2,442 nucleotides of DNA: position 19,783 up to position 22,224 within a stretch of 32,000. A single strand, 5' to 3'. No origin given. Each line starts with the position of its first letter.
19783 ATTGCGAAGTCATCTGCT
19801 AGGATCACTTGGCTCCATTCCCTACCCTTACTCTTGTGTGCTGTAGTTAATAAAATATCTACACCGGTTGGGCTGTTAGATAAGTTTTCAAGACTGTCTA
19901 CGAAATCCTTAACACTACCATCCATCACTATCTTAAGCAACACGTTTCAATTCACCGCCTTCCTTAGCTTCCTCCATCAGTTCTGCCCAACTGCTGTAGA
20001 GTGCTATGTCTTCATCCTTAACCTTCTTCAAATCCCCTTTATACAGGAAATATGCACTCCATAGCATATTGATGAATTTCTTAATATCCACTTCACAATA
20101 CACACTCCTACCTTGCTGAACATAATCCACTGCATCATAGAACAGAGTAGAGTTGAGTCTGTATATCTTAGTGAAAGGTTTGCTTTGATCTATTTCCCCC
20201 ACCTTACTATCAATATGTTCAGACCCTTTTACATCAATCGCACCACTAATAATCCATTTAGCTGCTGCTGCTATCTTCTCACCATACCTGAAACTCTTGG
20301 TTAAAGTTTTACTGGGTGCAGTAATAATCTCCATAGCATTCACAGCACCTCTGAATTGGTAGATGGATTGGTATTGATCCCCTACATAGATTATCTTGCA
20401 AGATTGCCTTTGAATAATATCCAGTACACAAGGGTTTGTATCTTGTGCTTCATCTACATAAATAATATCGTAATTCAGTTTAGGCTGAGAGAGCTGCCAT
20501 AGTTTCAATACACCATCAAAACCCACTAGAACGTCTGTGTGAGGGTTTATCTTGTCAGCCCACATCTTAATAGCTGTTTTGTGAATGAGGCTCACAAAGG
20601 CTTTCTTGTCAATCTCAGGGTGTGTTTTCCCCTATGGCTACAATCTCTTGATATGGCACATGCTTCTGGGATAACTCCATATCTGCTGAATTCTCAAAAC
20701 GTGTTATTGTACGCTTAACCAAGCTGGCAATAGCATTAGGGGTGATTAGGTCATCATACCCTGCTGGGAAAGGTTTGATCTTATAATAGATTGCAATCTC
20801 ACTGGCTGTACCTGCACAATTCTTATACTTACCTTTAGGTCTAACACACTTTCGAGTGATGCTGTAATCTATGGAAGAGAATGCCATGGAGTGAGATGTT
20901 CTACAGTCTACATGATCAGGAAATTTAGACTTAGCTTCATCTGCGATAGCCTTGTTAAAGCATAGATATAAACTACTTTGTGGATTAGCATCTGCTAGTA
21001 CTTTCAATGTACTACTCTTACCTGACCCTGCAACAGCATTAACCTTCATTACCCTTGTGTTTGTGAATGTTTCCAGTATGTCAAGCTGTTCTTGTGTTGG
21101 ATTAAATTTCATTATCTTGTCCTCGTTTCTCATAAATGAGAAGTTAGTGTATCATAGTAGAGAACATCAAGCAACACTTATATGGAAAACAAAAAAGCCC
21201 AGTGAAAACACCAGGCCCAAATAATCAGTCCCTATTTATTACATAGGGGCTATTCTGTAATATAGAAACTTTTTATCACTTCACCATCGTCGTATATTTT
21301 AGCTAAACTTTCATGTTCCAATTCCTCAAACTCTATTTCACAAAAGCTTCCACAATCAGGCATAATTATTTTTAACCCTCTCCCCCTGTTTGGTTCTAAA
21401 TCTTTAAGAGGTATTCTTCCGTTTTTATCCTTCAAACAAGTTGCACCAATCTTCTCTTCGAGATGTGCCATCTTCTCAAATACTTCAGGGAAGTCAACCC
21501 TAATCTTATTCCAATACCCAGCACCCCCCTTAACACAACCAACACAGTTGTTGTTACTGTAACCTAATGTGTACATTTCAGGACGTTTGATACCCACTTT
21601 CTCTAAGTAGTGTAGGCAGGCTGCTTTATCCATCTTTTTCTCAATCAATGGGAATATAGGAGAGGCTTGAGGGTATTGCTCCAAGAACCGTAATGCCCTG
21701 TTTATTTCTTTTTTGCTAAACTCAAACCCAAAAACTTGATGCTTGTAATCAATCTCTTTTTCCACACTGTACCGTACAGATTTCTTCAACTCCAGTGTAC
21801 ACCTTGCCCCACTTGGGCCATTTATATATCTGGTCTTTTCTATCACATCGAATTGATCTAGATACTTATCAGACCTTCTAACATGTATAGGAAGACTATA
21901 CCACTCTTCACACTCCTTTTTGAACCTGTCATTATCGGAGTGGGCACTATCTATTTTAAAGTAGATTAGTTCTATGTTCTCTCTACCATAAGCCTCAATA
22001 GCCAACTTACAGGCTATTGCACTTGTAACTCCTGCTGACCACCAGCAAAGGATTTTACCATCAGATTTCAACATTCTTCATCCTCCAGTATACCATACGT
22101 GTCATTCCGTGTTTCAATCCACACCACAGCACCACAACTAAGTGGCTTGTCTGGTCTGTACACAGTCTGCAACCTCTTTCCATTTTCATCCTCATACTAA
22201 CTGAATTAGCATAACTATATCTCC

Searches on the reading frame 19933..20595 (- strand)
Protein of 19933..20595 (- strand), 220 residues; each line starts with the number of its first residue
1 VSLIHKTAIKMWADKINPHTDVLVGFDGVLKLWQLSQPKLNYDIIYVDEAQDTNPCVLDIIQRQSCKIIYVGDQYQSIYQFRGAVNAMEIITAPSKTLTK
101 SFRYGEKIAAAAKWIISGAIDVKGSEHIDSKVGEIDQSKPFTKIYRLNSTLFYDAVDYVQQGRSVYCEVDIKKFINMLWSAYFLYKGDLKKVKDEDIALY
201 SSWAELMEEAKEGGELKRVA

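Call 10: search_protein_families(library=pfam, proteins=[window:19933-20595:-], max_evalue=0.01)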
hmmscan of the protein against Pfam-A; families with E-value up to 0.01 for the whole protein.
window:19933-20595:- (220 aa): 3 families
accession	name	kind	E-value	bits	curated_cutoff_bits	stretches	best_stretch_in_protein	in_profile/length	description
PF00580.27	UvrD-helicase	-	1.3e-11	45.1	23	1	39-86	210-260/271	UvrD/REP helicase N-terminal domain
PF13245.12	AAA_19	-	3.1e-05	24.6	25.1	1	34-82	83-134/134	AAA domain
PF01443.25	Viral_helicase1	-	0.0019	18.5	21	1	33-82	50-102/228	Viral superfamily 1 RNA helicase core domain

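Call 12: search_protein_families(library=phrogs, proteins=[window:19933-20595:-], max_evalue=0.001)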
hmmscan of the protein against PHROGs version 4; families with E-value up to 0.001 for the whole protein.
window:19933-20595:- (220 aa): 1 family
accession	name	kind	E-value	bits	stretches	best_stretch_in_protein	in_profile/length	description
phrog_1967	-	DNA, RNA and nucleotide metabolism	1.3e-44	154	1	8-218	326-568/776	DNA helicase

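Call 29: find_related_loci(query=window:19933-20595:-, collection=viral_contigs, flank=10000)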
Query window:19933-20595:- (220 aa) in viral_contigs; peptide patterns used: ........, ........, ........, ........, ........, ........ (x = any residue, [..] = any of these).
21 stretches matched a pattern; 1 encode a relative of the query (tblastn E <= 1e-3); 1 distinct loci.
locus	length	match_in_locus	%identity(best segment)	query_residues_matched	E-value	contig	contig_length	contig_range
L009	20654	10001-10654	55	2-219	3e-76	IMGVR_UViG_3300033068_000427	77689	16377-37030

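Call 39: find_related_loci(query=A1, collection=viral_contigs, flank=10000)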
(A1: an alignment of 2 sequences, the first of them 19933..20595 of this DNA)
Query A1 (220 aa) in viral_contigs; peptide patterns used: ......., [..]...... (x = any residue, [..] = any of these).
249 stretches matched a pattern; 17 encode a relative of the query (tblastn E <= 1e-3); 17 distinct loci.
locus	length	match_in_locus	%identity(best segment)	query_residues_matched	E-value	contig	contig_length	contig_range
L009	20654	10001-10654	55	2-219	5e-75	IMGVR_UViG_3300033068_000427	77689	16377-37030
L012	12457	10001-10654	53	4-220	4e-75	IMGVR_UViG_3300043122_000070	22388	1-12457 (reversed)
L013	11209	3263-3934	37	8-219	5e-41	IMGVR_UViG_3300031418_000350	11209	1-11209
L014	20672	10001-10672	37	8-219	5e-41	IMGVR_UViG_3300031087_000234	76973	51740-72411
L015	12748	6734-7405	37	8-219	5e-41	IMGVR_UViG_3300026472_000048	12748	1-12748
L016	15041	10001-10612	35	27-220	1e-31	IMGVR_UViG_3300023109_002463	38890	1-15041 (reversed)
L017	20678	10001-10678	38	6-219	4e-44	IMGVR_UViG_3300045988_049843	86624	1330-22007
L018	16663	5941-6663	27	8-212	2e-18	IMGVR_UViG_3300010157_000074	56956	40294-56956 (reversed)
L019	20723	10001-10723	27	8-212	2e-18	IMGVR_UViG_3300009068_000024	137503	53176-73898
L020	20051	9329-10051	27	8-212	2e-18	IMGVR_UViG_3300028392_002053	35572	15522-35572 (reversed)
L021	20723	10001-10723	27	8-212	2e-18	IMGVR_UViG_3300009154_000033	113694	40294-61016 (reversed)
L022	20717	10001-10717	27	6-208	6e-18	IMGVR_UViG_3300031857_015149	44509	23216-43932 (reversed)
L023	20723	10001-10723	27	8-212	2e-17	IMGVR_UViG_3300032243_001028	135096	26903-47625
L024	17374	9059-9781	27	8-212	2e-17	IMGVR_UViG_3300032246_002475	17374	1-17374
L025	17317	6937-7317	35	42-165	3e-13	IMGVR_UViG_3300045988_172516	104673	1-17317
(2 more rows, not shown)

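Call 52: search_protein_families(library=pfam, proteins=[L009:10932-11777:+, L009:8444-10945:+, L009:14893-15255:-, L009:15295-15996:-, L009:16053-16595:-, L009:13685-14047:-, L009:13995-14252:-, L009:7274-7840:+], max_evalue=0.001)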
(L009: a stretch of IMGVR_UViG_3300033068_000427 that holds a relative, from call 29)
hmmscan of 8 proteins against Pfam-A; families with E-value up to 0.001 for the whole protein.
L009:10932-11777:+ (281 aa): 0 families

L009:8444-10945:+ (833 aa): 7 families
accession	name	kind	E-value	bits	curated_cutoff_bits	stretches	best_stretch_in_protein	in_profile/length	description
PF00580.27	UvrD-helicase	-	2.6e-14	54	23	1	397-605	51-260/271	UvrD/REP helicase N-terminal domain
PF13361.12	UvrD_C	-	7.7e-12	45.7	25.6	1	721-817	247-345/350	UvrD-like helicase C-terminal domain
PF14528.11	LAGLIDADG_3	-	1.4e-11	44.9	22.5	1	253-316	1-67/82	LAGLIDADG-like domain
PF13245.12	AAA_19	-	8.7e-09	36.1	25.1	1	385-601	35-134/134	AAA domain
PF13538.12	UvrD_C_2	-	2.2e-08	34.3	27.4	1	765-815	3-49/52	UvrD-like helicase C-terminal domain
PF01443.25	Viral_helicase1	-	4.6e-05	23.8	21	0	743-815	157-224/228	Viral superfamily 1 RNA helicase core domain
PF05204.19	Hom_end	-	0.00091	19.8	21.1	0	243-317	2-84/110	Homing endonuclease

L009:14893-15255:- (120 aa): 1 family
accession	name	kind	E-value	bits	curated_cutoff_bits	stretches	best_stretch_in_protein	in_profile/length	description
PF00383.29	dCMP_cyt_deam_1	-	1e-07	32.2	25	1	3-118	6-100/102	Cytidine and deoxycytidylate deaminase zinc-binding region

L009:15295-15996:- (233 aa): 0 families

L009:16053-16595:- (180 aa): 0 families

L009:13685-14047:- (120 aa): 1 family
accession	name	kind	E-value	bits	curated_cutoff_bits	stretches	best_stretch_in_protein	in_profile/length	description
PF22950.1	DUF7026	-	0.00021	21.3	28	1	82-103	28-49/50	Domain of unknown function (DUF7026)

L009:13995-14252:- (85 aa): 0 families

L009:7274-7840:+ (188 aa): 0 families

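Call 66: search_dna_similar(query=window:19933-20595:-, collection=phages, mode=protein, max_rows=25, max_evalue=1e-8)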
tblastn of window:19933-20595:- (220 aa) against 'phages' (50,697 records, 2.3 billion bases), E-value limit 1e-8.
Records with a match: 249; places in all: 288; records where one place covers at least 80% of the query: 208.
Best place of each record, by identity: <60% 249.
By first word of the organism name: Escherichia 107; Pseudomonas 50; Acinetobacter 29; Vibrio 19; Klebsiella 10; Streptomyces 7; Campylobacter 5; Phapecoctavirus 3; Justusliebigvirus 3; Arthrobacter 3; and 11 more.
By host as written in the record: - 33; Escherichia coli 29; Pseudomonas aeruginosa 20; Escherichia coli K-12 MG1655 18; Acinetobacter baumannii 11; Pseudomonas sp. 5; Escherichia sp. 5; Campylobacter jejuni 5; and 81 more.
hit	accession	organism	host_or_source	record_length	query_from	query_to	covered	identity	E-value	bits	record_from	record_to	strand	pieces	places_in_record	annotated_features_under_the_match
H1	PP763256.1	Acinetobacter phage Ab3-TPeters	Acinetobacter baumannii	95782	8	219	96%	52.3%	2e-66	226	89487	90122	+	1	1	DNA helicase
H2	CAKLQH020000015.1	Acinetobacter phage MD-2021a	not known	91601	8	219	96%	51.9%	5e-66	225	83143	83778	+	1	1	putative DNA helicase protein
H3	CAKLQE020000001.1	Acinetobacter phage MD-2021a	not known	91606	8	219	96%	51.9%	5e-66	225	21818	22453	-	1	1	putative DNA helicase protein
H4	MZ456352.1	Vibrio phage HNL01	Aliivibrio fischeri ES114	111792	2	219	99%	46.5%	5e-54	191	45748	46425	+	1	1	hypothetical protein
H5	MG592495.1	Vibrio phage 1.121.O._10N.286.46.C4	Enterovibrio norvegicus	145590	2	218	99%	45.8%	1e-57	201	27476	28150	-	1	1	P-loop containing nucleoside triphosphate hydrolase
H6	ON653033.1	Pseudomonas phage PH826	Pseudomonas aeruginosa PA003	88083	2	219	99%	45.3%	6e-53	188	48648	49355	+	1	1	putative DNA helicase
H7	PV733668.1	Pseudomonas phage NCVTCBPA170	Pseudomonas aeruginosa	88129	2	219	99%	45.3%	6e-53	188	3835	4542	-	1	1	DNA helicase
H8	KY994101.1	Pseudomonas phage vB_PaeM_G1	Pseudomonas aeruginosa DLG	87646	2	219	99%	45.3%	6e-53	188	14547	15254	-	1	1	putative helicase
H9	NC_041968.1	Pseudomonas phage vB_PaeM_G1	Pseudomonas aeruginosa DLG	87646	2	219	99%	45.3%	6e-53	188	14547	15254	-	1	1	DNA helicase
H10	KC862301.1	Pseudomonas phage PAK_P5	Pseudomonas aeruginosa PAK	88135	2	219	99%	45.3%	4e-52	185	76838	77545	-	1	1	putative DNA helicase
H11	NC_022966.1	Pseudomonas phage PAK_P5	Pseudomonas aeruginosa PAK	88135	2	219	99%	45.3%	4e-52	185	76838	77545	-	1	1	DNA helicase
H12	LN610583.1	Pseudomonas phage vB_PaeM_PAO1_Ab11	Pseudomonas aeruginosa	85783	2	219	99%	45.3%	4e-52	185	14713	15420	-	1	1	record has no annotation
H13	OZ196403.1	Vibrio phage K354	Seawater and oysters mix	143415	2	218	99%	45.5%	2e-60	209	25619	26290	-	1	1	DNA helicase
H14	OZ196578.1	Vibrio phage K408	Seawater and oysters mix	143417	2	218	99%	45.5%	2e-60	209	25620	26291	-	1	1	DNA helicase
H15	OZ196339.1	Vibrio phage K406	Seawater and oysters mix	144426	2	218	99%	45.5%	2e-60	209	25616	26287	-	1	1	DNA helicase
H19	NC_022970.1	Pseudomonas phage PAK_P3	Pseudomonas aeruginosa PAK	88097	2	219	99%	44.9%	1e-51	184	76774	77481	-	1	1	DNA helicase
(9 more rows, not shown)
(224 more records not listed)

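Call 67: get_annotated_region(hit=H1, flank=7000)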
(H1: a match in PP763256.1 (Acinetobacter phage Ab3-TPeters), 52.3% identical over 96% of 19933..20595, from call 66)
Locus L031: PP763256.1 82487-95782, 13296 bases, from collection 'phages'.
description: Acinetobacter phage Ab3-TPeters, complete genome.
organism: Acinetobacter phage Ab3-TPeters (NCBI taxid 3405110)
taxonomy: Viruses; Duplodnaviria; Heunggongvirae; Uroviricota; Caudoviricetes
host: Acinetobacter baumannii; source: -; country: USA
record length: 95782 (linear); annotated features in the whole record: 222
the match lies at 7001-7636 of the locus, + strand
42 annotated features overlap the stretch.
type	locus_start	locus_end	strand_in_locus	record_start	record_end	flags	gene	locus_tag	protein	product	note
CDS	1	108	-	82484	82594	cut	-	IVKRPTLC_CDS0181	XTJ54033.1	hypothetical protein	-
CDS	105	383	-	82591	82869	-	-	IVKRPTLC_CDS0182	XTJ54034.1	hypothetical protein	-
CDS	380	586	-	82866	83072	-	-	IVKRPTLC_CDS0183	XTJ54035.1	hypothetical protein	-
CDS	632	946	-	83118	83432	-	-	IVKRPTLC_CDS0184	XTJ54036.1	hypothetical protein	-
CDS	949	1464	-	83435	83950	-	-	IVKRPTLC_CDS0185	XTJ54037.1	hypothetical protein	-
CDS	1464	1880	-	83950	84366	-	-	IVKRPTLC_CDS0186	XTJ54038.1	hypothetical protein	-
CDS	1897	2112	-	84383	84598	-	-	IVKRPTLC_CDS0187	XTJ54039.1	hypothetical protein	-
CDS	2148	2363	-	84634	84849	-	-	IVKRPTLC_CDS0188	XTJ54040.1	hypothetical protein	-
CDS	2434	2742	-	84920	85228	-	-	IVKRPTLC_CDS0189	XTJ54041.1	hypothetical protein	-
CDS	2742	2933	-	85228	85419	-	-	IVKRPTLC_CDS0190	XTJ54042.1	hypothetical protein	-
CDS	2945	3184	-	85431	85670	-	-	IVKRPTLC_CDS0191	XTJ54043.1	hypothetical protein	-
CDS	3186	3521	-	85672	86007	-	-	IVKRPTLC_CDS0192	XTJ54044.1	hypothetical protein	-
CDS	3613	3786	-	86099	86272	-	-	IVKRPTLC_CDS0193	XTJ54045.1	hypothetical protein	-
CDS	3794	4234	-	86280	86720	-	-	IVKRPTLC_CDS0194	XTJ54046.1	hypothetical protein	-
CDS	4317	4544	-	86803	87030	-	-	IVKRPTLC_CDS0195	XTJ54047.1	hypothetical protein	-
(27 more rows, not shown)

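Call 68: get_annotated_region(hit=H19, flank=7000)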
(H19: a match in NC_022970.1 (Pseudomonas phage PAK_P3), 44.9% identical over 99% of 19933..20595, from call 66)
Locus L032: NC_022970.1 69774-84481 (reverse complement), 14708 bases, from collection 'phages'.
description: Pseudomonas phage PAK_P3, complete genome.
organism: Pseudomonas phage PAK_P3 (NCBI taxid 981431)
taxonomy: Viruses; Duplodnaviria; Heunggongvirae; Uroviricota; Caudoviricetes; Nankokuvirus; Nankokuvirus PAKP3
host: Pseudomonas aeruginosa PAK; source: -; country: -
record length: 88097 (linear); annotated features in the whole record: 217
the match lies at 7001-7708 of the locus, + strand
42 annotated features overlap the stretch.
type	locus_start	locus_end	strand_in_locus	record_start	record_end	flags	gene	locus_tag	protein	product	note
CDS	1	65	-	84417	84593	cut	-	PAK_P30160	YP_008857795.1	hypothetical protein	-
regulatory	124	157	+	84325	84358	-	-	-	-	promoter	putative promoter_15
regulatory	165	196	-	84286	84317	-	-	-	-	promoter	putative promoter_14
CDS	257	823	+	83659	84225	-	-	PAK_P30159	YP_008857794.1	hypothetical protein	-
CDS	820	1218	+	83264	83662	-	-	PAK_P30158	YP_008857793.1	hypothetical protein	-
CDS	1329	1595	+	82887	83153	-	-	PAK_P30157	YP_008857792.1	hypothetical protein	-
CDS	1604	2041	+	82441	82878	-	-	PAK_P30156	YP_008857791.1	hypothetical protein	-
CDS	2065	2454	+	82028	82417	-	-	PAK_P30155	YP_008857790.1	dCMP deaminase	Cytidine and deoxycytidylate deaminase zinc-binding region; family contains cytidine deaminases, nucleoside deaminases, ...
CDS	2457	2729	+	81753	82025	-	-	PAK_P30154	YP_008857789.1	hypothetical protein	-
CDS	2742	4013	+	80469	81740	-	-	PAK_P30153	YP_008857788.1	ATP-dependent DNA ligase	The Oligonucleotide/oligosaccharide binding (OB)-fold domain is a DNA-binding module that is part of the catalytic core ...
CDS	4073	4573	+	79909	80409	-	-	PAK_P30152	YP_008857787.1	hypothetical protein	-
CDS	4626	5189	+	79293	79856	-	-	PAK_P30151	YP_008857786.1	endolysin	Cell Wall Hydrolase; Region: Hydrolase_2; pfam07486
CDS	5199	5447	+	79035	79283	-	-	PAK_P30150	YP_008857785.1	hypothetical protein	-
CDS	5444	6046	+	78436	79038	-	-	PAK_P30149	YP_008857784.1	DprA-like DNA recombination-mediator protein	DNA recombination-mediator protein A; Region: DNA_processg_A; cl00695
CDS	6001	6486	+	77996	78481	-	-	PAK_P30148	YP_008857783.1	hypothetical protein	-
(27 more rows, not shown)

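Call 73: get_annotated_region(hit=H4, flank=5000)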
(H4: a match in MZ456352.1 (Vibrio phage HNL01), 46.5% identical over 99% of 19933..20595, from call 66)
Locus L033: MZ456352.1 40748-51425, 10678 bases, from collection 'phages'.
description: Vibrio phage HNL01, complete genome.
organism: Vibrio phage HNL01 (NCBI taxid 2853169)
taxonomy: Viruses; Duplodnaviria; Heunggongvirae; Uroviricota; Caudoviricetes
host: Aliivibrio fischeri ES114; source: coastal seawater; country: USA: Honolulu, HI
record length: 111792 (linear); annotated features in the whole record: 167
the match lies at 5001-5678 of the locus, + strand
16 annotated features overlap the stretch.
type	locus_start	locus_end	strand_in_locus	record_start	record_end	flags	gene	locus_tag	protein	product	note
CDS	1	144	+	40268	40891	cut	-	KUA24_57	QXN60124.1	hypothetical protein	-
CDS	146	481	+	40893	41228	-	-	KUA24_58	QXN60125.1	hypothetical protein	-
CDS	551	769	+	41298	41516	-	-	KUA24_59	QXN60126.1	hypothetical protein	-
CDS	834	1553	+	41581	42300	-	-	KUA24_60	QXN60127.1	hypothetical protein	-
CDS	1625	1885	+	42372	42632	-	-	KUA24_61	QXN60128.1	hypothetical protein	-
CDS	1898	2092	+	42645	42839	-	-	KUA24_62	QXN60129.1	hypothetical protein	-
CDS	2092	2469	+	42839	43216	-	-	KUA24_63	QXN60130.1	hypothetical protein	-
CDS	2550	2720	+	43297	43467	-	-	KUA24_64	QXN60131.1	hypothetical protein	-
CDS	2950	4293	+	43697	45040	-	-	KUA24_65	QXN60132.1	hypothetical protein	-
CDS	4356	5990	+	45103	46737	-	-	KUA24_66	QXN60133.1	hypothetical protein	-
CDS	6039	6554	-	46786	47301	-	-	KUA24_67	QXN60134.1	hypothetical protein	-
CDS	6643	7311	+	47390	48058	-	-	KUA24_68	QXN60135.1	hypothetical protein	-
CDS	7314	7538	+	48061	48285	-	-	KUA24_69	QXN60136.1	hypothetical protein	-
CDS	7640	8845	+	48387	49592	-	-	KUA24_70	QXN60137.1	hypothetical protein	-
CDS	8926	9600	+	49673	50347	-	-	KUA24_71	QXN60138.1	hypothetical protein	-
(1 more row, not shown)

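Call 78: search_dna_similar(query=L031:7932-8738:+, collection=phages, mode=protein, max_rows=40, max_evalue=0.001)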
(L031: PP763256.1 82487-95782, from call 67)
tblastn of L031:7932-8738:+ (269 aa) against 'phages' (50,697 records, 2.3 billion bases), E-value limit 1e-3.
Records with a match: 3; places in all: 3; records where one place covers at least 80% of the query: 3.
Best place of each record, by identity: >=99% 1; 95-99% 2.
By first word of the organism name: Acinetobacter 3.
By host as written in the record: - 2; Acinetobacter baumannii 1.
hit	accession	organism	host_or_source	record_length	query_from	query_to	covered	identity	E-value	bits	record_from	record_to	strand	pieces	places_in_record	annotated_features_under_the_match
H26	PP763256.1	Acinetobacter phage Ab3-TPeters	Acinetobacter baumannii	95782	1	269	100%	100.0%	7e-177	545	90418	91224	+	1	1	hypothetical protein | DNA helicase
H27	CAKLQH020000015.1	Acinetobacter phage MD-2021a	not known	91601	1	269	100%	97.8%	3e-172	532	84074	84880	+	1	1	Uncharacterised protein | putative DNA helicase protein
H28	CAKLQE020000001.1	Acinetobacter phage MD-2021a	not known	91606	1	269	100%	97.8%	3e-172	532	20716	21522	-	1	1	Uncharacterised protein | putative DNA helicase protein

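Call 106: get_annotated_region(hit=H27, flank=3000)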
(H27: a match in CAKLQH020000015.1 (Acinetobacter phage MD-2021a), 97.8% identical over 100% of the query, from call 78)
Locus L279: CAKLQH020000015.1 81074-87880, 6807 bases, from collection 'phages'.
description: Acinetobacter phage MD-2021a strain 5899STDY8049191 genome assembly, contig: ERS3583567SCcontig000015, whole genome shotgun sequence.
organism: Acinetobacter phage MD-2021a (NCBI taxid 2899278)
taxonomy: Viruses; Duplodnaviria; Heunggongvirae; Uroviricota; Caudoviricetes
host: -; source: not known; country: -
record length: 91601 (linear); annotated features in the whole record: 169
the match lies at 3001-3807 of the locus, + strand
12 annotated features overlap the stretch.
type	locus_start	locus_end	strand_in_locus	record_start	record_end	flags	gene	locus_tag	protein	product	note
CDS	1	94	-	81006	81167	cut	-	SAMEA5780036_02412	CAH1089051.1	Uncharacterised protein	-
CDS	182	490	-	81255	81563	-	-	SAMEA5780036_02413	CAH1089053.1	Uncharacterised protein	-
CDS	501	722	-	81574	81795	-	-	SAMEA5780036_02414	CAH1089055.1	Uncharacterised protein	-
CDS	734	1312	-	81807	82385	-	-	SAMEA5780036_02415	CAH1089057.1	Uncharacterised protein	-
CDS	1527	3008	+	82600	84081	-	-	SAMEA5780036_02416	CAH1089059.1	putative DNA helicase protein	-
CDS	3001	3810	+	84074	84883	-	-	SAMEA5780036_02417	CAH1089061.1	Uncharacterised protein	-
CDS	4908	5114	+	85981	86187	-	-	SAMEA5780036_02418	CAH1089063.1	Uncharacterised protein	-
CDS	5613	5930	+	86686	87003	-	-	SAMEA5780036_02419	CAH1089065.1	Uncharacterised protein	-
CDS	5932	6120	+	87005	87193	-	-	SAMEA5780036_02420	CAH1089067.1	Uncharacterised protein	-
CDS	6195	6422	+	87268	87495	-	-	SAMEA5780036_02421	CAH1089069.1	Uncharacterised protein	-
CDS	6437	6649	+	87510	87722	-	-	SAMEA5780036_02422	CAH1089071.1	Uncharacterised protein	-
CDS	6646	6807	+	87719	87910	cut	-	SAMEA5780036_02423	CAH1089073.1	Uncharacterised protein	-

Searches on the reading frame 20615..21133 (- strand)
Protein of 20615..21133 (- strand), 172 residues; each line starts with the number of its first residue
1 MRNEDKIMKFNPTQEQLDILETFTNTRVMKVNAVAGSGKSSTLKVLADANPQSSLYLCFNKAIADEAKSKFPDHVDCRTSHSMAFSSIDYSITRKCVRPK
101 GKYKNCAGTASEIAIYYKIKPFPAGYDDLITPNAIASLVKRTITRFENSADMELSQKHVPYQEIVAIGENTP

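Call 10: search_protein_families(library=pfam, proteins=[window:20615-21133:-], max_evalue=0.01)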
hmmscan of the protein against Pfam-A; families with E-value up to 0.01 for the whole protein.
window:20615-21133:- (172 aa): 1 family
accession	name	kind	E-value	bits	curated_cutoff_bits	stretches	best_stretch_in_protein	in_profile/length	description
PF13604.12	AAA_30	-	0.001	19.3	27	1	13-52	3-44/191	AAA domain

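Call 12: search_protein_families(library=phrogs, proteins=[window:20615-21133:-], max_evalue=0.001)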
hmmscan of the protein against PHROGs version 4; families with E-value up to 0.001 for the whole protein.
window:20615-21133:- (172 aa): 2 families
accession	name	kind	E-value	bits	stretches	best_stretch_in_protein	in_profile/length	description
phrog_1967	-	DNA, RNA and nucleotide metabolism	2.3e-34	120.1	1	5-162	146-310/776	DNA helicase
phrog_325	-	DNA, RNA and nucleotide metabolism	0.00092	18.6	1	4-49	463-513/986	Dda-like helicase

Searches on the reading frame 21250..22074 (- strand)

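Call 10: search_protein_families(library=pfam, proteins=[window:21250-22074:-], max_evalue=0.01)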
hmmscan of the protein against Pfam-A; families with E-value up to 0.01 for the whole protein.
window:21250-22074:- (274 aa): 1 family
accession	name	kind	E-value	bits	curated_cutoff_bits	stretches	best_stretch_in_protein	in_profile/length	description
PF01507.26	PAPS_reduct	-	0.00045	20.7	22.5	1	9-173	3-165/175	Phosphoadenosine phosphosulfate reductase domain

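Call 12: search_protein_families(library=phrogs, proteins=[window:21250-22074:-], max_evalue=0.001)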
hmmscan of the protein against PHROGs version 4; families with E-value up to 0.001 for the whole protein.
window:21250-22074:- (274 aa): 1 family
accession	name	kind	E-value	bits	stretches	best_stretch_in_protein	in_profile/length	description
phrog_424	-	moron, auxiliary metabolic gene and host takeover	4.6e-54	185.1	1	3-272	158-444/460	phosphoadenosine phosphosulfate reductase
